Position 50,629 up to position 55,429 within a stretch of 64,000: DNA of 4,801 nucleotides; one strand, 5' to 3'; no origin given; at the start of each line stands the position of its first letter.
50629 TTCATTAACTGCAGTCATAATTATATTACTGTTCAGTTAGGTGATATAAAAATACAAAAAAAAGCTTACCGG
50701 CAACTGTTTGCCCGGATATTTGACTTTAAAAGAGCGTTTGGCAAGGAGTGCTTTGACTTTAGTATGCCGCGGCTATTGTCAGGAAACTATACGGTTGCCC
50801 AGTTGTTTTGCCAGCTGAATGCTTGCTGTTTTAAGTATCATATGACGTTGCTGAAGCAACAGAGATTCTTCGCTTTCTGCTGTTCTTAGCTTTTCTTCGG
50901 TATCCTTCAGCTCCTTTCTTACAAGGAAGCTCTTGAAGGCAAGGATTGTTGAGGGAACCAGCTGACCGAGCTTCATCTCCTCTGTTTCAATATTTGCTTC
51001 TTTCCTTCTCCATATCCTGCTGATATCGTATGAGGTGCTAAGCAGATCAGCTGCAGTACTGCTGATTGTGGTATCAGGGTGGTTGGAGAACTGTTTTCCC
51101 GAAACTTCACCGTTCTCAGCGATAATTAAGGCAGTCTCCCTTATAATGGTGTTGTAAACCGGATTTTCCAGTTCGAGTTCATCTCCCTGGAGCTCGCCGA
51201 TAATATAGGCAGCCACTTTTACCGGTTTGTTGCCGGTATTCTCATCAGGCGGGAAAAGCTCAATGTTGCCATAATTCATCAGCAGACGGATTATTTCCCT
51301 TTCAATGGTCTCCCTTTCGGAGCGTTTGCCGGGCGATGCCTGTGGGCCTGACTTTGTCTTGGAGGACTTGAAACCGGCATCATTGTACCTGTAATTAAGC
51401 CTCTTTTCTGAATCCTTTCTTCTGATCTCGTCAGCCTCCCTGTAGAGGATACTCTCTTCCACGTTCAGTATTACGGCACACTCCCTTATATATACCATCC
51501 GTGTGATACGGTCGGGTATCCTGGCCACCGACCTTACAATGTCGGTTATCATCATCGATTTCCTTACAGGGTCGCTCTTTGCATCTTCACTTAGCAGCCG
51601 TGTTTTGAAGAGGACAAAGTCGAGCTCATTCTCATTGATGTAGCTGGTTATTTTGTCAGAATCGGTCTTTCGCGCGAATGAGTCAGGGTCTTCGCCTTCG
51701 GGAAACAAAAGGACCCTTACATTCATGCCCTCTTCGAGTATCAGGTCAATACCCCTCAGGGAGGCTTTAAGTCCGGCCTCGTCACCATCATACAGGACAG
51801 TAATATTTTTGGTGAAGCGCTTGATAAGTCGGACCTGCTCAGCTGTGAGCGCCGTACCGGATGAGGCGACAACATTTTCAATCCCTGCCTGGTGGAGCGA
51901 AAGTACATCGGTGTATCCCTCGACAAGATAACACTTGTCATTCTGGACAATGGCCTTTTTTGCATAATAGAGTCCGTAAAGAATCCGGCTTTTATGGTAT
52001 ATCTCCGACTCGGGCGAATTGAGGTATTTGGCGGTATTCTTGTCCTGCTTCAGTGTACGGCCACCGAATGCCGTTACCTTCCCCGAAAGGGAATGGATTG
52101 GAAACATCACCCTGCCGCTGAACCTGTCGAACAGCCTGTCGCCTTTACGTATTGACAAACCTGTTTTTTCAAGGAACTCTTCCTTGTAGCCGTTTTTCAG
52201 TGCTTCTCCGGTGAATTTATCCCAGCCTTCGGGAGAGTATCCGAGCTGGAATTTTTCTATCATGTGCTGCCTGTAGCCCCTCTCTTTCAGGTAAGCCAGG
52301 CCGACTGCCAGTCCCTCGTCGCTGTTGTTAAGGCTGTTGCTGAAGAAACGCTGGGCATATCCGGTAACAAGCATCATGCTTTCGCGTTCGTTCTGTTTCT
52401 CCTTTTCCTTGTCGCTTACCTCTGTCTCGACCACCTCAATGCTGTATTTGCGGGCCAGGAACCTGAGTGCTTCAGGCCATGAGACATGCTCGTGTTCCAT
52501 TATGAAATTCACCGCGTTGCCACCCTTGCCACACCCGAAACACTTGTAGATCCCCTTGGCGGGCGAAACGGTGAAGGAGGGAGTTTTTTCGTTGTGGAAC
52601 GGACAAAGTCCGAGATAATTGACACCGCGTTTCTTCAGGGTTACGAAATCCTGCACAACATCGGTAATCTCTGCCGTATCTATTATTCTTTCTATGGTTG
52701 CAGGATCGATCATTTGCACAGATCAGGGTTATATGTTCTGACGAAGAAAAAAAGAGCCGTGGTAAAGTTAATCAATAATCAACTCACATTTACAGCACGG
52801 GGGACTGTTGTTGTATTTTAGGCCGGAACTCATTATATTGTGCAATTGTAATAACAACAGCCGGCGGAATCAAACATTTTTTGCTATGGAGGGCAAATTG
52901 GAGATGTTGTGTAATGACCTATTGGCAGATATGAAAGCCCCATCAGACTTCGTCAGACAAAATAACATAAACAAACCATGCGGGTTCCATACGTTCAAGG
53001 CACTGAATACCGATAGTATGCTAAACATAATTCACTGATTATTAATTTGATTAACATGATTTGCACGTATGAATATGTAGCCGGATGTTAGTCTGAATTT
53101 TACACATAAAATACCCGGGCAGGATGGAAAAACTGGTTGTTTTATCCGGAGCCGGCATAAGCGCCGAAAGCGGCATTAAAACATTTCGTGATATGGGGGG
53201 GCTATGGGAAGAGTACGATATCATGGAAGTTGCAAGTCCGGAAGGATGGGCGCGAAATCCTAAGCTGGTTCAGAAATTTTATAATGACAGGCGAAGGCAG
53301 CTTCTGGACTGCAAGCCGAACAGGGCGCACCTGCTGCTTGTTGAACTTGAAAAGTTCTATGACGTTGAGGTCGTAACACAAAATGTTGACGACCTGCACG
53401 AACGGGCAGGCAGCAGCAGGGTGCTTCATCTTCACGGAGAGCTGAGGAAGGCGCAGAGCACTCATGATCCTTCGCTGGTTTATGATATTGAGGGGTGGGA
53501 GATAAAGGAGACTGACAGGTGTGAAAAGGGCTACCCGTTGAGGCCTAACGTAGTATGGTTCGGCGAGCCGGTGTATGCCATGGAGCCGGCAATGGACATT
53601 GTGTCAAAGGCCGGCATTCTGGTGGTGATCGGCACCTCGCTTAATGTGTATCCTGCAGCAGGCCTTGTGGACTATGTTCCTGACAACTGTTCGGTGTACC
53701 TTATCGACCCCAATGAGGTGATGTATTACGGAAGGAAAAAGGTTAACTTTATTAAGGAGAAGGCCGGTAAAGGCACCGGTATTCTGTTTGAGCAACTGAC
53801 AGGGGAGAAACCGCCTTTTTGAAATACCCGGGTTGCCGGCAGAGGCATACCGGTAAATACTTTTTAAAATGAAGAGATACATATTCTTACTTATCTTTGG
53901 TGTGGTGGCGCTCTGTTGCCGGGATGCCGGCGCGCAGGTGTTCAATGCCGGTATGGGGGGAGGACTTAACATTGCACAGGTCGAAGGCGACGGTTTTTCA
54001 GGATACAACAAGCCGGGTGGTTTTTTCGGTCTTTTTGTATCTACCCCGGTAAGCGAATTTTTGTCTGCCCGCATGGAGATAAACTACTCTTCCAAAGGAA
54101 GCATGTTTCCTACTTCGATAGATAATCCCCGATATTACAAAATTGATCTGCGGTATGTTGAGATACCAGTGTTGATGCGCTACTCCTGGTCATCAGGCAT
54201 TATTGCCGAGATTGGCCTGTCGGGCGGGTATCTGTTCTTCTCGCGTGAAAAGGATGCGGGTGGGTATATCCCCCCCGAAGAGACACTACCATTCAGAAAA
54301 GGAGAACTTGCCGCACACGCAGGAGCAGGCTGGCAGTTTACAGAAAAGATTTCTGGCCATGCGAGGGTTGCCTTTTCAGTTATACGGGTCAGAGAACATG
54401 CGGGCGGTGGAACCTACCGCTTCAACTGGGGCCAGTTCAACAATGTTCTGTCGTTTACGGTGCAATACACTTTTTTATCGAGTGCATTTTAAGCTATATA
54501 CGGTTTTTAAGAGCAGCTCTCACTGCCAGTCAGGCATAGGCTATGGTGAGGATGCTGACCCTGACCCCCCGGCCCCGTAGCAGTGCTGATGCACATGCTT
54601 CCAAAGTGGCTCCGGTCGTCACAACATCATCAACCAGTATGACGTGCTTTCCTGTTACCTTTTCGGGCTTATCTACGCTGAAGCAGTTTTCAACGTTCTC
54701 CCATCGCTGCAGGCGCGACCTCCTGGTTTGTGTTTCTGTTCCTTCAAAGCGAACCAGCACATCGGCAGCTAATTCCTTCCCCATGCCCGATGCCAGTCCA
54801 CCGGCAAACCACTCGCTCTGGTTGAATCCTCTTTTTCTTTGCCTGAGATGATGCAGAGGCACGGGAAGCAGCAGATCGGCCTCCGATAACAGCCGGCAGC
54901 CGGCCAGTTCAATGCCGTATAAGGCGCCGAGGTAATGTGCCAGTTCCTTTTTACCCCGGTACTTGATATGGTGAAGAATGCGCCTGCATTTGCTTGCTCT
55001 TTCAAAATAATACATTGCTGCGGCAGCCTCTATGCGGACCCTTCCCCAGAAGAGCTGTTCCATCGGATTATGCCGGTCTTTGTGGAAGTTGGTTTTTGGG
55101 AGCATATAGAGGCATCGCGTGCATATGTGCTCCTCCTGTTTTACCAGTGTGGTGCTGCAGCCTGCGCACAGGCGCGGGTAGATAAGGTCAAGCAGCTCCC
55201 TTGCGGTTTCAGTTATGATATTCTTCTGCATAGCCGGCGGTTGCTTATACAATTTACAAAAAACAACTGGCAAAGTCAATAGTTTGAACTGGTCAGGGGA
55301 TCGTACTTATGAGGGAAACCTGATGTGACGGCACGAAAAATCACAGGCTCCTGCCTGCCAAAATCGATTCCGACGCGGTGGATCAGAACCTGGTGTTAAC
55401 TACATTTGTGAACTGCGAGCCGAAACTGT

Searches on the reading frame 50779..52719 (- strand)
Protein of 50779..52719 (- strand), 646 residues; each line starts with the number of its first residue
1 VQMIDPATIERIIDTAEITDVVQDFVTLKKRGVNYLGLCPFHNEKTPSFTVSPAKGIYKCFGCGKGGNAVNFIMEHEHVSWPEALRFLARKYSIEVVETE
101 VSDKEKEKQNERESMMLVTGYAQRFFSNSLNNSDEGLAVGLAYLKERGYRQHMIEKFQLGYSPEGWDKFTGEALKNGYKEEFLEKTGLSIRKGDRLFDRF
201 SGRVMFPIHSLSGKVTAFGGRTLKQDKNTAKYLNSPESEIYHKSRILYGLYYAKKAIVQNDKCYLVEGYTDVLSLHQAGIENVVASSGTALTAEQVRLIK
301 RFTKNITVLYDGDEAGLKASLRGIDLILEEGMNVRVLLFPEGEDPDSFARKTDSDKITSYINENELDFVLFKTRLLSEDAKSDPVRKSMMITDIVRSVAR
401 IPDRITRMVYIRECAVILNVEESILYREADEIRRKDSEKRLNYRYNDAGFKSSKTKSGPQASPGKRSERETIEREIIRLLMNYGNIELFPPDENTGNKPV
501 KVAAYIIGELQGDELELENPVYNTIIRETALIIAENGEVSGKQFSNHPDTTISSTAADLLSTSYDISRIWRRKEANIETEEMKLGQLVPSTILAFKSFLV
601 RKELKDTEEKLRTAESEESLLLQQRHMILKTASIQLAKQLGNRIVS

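Call 77: search_protein_families(library=pfam, proteins=[window:50779-52719:-], max_evalue=0.001)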
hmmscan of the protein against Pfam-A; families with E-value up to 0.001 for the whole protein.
window:50779-52719:- (646 aa): 7 families
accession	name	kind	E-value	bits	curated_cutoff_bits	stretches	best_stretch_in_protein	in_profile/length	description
PF08275.17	DNAG_N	-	1.3e-37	129.2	26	1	125-254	1-128/128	DNA primase catalytic core, N-terminal domain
PF01807.25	Zn_ribbon_DnaG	-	3.8e-36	123.3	24.9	1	6-98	3-95/98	CHC2 zinc finger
PF13155.12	Toprim_2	-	8e-24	84.3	22.1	1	264-348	1-87/88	Toprim-like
PF13662.12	Toprim_4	-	1.2e-17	64.4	25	1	263-337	3-84/85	Toprim domain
PF01751.28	Toprim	-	2.6e-11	44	23.1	1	264-331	3-88/96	Toprim domain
PF13362.12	Toprim_3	-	2.3e-08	34.8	27.2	1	264-352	3-92/95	Toprim domain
PF10410.14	DnaB_bind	-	9.8e-05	23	20.6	1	383-422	16-55/56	DnaB-helicase binding domain of primase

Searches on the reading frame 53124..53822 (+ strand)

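Call 77: search_protein_families(library=pfam, proteins=[window:53124-53822:+], max_evalue=0.001)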
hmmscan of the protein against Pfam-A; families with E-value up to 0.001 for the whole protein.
window:53124-53822:+ (232 aa): 1 family
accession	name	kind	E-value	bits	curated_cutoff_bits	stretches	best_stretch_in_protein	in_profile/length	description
PF02146.23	SIR2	-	1.2e-41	143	24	1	9-177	1-180/180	Sir2 family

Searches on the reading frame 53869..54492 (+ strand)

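Call 77: search_protein_families(library=pfam, proteins=[window:53869-54492:+], max_evalue=0.001)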
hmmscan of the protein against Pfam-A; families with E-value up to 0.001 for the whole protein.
window:53869-54492:+ (207 aa): 2 families
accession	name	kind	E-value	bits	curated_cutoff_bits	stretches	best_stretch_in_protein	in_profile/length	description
PF13568.12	OMP_b-brl_2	-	3.1e-14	53.9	27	1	23-171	3-170/175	Outer membrane protein beta-barrel domain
PF13505.12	OMP_b-brl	-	9.4e-08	32.8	28.7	1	11-202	4-175/175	Outer membrane protein beta-barrel domain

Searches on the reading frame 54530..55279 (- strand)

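Call 77: search_protein_families(library=pfam, proteins=[window:54530-55279:-], max_evalue=0.001)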
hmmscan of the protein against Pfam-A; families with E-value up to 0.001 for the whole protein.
window:54530-55279:- (249 aa): 2 families
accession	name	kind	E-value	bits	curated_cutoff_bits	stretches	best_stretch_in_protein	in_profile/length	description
PF00156.33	Pribosyltran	-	4.6e-10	39.5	26.3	1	157-246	42-123/158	Phosphoribosyl transferase domain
PF18912.6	DZR_2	-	4.9e-06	26.7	27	1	29-60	1-31/56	Double zinc ribbon domain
